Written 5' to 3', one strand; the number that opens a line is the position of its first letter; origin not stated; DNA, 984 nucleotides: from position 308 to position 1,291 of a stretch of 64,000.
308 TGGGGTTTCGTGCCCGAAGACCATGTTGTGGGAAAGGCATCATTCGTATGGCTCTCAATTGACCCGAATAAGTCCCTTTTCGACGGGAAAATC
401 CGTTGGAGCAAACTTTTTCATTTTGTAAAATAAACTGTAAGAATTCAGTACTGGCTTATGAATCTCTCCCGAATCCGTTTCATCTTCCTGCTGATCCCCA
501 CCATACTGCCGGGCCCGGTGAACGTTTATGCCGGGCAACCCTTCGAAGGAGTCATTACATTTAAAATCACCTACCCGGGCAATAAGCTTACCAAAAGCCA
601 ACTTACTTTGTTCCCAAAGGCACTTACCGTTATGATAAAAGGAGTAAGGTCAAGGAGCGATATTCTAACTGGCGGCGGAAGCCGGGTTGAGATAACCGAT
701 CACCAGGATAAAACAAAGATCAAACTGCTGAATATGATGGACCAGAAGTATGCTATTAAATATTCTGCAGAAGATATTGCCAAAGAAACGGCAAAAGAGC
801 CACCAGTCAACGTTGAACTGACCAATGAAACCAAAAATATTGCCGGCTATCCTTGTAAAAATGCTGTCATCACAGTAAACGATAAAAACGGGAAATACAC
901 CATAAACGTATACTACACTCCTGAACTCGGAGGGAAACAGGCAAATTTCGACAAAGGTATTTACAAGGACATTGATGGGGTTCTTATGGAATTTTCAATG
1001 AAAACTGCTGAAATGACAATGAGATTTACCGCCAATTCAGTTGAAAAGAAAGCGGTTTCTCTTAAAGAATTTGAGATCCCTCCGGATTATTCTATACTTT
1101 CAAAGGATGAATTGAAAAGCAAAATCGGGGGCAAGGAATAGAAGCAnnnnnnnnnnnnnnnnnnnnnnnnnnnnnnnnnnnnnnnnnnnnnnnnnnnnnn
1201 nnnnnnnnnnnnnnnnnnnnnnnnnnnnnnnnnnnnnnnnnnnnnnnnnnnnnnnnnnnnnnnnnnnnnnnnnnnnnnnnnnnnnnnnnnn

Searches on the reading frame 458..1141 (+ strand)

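Call 7: search_protein_families(library=pfam, proteins=[window:458-1141:+], max_evalue=0.00001)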
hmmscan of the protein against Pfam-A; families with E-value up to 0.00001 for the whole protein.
window:458-1141:+ (227 aa): 2 families
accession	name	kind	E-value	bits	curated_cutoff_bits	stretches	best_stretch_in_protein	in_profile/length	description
PF22252.2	PNGase_F-II_N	-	3.2e-07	30.6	27.6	1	83-165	51-122/173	N-glycanase peptide, N-terminal domain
PF14371.13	DUF4412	-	7.8e-07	29.5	21.6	0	29-157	1-122/191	Domain of unknown function (DUF4412)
